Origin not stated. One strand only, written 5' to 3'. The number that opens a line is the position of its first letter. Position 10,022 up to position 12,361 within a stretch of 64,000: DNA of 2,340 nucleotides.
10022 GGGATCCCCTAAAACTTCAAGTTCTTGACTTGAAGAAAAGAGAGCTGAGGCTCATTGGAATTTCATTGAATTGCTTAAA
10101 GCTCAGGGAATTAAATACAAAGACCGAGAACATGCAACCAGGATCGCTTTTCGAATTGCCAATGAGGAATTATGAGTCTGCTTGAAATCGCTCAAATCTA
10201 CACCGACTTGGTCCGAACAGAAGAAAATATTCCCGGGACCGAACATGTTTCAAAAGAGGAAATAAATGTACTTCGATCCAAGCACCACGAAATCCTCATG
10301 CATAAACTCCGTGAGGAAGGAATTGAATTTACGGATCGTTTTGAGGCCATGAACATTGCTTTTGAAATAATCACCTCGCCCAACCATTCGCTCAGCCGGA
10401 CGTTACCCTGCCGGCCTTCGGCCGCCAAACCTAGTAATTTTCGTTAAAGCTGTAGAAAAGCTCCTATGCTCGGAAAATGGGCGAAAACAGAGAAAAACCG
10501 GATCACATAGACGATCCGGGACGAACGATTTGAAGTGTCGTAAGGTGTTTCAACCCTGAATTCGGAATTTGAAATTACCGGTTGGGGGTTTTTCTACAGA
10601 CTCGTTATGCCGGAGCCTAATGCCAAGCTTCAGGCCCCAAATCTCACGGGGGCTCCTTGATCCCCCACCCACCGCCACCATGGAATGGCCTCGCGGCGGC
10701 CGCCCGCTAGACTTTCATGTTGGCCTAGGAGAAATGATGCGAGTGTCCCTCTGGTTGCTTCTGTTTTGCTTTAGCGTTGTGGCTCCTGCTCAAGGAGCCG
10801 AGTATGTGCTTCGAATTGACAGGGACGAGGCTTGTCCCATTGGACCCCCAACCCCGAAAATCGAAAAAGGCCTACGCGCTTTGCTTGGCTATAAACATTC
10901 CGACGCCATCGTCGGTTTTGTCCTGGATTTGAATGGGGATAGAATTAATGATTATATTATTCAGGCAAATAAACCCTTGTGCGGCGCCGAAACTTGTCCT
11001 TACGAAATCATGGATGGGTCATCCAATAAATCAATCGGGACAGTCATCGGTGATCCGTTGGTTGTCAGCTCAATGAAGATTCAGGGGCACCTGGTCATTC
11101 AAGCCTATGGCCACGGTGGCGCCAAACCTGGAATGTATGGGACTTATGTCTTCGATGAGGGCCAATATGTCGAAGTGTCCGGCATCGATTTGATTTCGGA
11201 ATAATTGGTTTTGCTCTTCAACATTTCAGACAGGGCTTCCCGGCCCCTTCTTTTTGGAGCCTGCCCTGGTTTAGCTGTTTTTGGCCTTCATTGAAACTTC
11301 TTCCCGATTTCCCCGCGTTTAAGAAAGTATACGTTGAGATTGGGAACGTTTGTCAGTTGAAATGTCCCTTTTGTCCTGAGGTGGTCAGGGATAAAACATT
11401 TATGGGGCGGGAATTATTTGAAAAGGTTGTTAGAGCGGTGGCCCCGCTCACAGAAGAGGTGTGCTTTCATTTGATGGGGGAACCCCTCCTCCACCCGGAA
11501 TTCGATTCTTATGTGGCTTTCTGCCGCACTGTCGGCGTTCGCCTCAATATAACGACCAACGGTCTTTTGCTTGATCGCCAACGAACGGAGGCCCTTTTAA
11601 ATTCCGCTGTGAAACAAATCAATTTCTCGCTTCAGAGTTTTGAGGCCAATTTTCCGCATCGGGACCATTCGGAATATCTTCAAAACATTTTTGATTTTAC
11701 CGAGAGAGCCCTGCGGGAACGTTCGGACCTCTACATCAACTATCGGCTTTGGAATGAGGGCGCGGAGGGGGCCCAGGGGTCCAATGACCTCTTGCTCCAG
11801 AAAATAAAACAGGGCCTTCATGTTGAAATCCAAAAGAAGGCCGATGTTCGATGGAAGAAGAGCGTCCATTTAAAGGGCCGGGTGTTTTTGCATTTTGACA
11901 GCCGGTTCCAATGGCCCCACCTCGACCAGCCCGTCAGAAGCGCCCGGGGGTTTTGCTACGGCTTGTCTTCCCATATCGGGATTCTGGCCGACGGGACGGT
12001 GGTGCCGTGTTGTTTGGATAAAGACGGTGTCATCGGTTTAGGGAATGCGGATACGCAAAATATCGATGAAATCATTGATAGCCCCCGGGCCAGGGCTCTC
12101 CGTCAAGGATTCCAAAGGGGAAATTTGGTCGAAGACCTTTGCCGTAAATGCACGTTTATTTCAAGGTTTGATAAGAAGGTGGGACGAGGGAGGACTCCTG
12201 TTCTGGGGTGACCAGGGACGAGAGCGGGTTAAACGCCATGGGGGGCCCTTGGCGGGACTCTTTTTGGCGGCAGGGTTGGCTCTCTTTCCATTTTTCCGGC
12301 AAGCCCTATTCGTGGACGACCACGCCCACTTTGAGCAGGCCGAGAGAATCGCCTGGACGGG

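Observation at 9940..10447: Cassette 5: overlapping two-gene module of unknown function with TA-like architecture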

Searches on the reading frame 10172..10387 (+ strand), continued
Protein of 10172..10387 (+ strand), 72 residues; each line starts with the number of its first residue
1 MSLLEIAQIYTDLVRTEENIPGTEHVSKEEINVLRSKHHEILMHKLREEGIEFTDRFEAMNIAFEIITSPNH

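Call 65: find_related_loci(query=A3, collection=viral_contigs, flank=5000)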
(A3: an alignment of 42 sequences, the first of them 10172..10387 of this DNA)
Query A3 (72 aa) in viral_contigs; peptide patterns used: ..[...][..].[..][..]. (x = any residue, [..] = any of these).
41 stretches matched a pattern, but none encodes a relative of the query by tblastn (E <= 1e-3).

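Call 73: search_protein_families(library=pfam, alignment_id=A6, max_evalue=10)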
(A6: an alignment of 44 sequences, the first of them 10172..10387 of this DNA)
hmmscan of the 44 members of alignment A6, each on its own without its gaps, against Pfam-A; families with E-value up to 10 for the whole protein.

A. member 1, window:10172-10387:+ (72 aa): 0 families

B. families by the number of members that match (of 44 scanned): 32 families (the first 25 are shown)
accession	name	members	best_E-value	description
PF19962.4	EAD9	5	0.0021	Effector-associated domain 9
PF05305.19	DUF732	5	0.14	Protein of unknown function (DUF732)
PF12758.12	DUF3813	3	0.11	Protein of unknown function (DUF3813)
PF09850.14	DotU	2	0.038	Type VI secretion system protein DotU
PF20993.2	CENPH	1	0.0072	CENPH protein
PF14053.11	DUF4248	1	0.016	Domain of unknown function (DUF4248)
PF20383.3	DUF6678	1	0.026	Family of unknown function (DUF6678)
PF18327.6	PRODH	1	0.028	Proline utilization A proline dehydrogenase N-terminal domain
PF12029.13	DUF3516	1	0.033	Domain of unknown function (DUF3516)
PF18458.6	XPB_DRD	1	0.037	Xeroderma pigmentosum group B helicase damage recognition domain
PF00143.24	Interferon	1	0.04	Interferon alpha/beta domain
PF00934.25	PE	1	0.044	PE family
PF22227.1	DNA_pol3_gamma_R_C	1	0.055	DNA polymerase III gamma subunit-related, C-terminal domain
PF24035.1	DUF7344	1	0.055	Domain of unknown function (DUF7344)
PF03540.19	TAF10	1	0.061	Transcription initiation factor TFIID 23-30kDa subunit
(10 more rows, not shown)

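Call 74: search_solved_structures(query=A6, max_evalue=10)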
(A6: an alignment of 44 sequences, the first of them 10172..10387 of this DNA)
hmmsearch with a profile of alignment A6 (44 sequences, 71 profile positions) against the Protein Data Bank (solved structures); distinct sequences matched with E-value up to 10: 3.
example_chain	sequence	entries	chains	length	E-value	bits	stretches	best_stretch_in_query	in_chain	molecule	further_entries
1v02_A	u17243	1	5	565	0.04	16.8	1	31-52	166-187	DHURRINASE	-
1v02_E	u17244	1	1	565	0.04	16.8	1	31-52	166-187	DHURRINASE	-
2x26_A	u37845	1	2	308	0.53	13.2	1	38-55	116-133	PERIPLASMIC ALIPHATIC SULPHONATES-BINDING PROTEIN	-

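Call 75: search_protein_families(library=pfam, max_evalue=5, proteins=[P0078, P0079, P0080, P0081, P0082, P0087, P0089, P0091, P0095, P0099])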
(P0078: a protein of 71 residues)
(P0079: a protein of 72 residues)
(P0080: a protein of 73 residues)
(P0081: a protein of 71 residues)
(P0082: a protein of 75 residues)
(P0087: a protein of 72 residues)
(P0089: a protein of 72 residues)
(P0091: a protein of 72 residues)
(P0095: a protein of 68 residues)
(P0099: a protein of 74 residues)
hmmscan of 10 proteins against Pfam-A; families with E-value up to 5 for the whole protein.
P0078 (71 aa): 1 family
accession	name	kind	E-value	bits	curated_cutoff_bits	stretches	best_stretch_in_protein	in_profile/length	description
PF24035.1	DUF7344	-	0.055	14.3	27.8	1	6-58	24-72/76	Domain of unknown function (DUF7344)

P0079 (72 aa): 1 family
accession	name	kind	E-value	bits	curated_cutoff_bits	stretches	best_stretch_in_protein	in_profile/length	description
PF19962.4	EAD9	-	0.0021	18.2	25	1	5-35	14-44/62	Effector-associated domain 9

P0080 (73 aa): 0 families

P0081 (71 aa): 1 family
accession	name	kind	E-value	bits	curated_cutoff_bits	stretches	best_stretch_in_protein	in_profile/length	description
PF19962.4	EAD9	-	0.078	13.2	25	1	4-34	14-44/62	Effector-associated domain 9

P0082 (75 aa): 2 families
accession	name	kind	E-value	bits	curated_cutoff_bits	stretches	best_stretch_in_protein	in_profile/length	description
PF18458.6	XPB_DRD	-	0.037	14.3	26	0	47-61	42-56/57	Xeroderma pigmentosum group B helicase damage recognition domain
PF05305.19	DUF732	-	0.31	11.9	22.4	1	46-69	4-27/72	Protein of unknown function (DUF732)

P0087 (72 aa): 1 family
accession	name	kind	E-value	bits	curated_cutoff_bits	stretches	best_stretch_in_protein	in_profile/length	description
PF06253.16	MTTB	-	0.18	10.2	25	1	13-63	16-65/500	Trimethylamine methyltransferase (MTTB)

P0089 (72 aa): 1 family
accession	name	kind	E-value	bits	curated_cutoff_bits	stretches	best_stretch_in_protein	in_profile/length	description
PF19962.4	EAD9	-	0.091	13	25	1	3-34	12-43/62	Effector-associated domain 9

P0091 (72 aa): 0 families

P0095 (68 aa): 1 family
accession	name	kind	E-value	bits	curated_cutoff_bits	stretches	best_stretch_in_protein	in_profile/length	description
PF19962.4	EAD9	-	0.082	13.1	25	1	4-32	16-44/62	Effector-associated domain 9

P0099 (74 aa): 0 families
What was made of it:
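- Closest known: Effector-associated domains. Same: 5 of 44 family members give weak, in-register EAD9 hits (calls 73, 75).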

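Call 78: find_homologous_proteins(query=A6, max_evalue=1)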
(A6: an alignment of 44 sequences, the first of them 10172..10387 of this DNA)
Query A6 (44 sequences) (72 aa, profile of the alignment): 291 proteins with E <= 1 among 655 candidates; the best 120 are listed.
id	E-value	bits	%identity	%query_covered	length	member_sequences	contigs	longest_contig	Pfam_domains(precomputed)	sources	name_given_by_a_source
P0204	4.2e-30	121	49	65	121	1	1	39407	-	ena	-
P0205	5.0e-27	111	32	90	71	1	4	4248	-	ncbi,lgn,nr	ncbi:MAG: hypothetical protein KBC91_06215 [Candidatus Omnitrophica bacterium]|nr:hypothetical prote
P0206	5.3e-27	111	32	90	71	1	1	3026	-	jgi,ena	-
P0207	5.3e-27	111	38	44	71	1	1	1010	-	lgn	-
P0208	1.0e-26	110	32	94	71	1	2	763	-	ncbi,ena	-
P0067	1.3e-26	110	31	92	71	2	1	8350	-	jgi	-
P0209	1.3e-26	110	31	90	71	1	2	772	-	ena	-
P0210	1.5e-26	110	31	90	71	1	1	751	-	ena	-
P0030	1.6e-26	109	32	90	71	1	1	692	-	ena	-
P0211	1.9e-26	109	32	90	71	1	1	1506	-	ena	-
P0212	2.1e-26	109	52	29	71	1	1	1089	-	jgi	jgi:uncharacterized membrane protein (DUF106 family)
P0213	3.1e-26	109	30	94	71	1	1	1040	-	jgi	jgi:hypothetical protein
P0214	3.1e-26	109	52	29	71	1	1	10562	-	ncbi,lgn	-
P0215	3.5e-26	108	52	29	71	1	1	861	-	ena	-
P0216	3.8e-26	108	29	90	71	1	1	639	-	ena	-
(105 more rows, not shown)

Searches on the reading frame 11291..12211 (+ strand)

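Call 43: search_protein_families(library=pfam, max_evalue=0.01, proteins=[window:11291-12211:+])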
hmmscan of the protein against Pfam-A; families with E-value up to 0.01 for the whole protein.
window:11291-12211:+ (306 aa): 2 families
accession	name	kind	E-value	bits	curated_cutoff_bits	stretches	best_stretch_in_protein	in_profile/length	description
PF04055.27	Radical_SAM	-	4.1e-14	53.5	29.5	1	15-131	1-127/166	Radical SAM superfamily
PF13186.11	SPASM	-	2.7e-13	50.4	21.5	1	222-288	1-67/67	Iron-sulfur cluster-binding domain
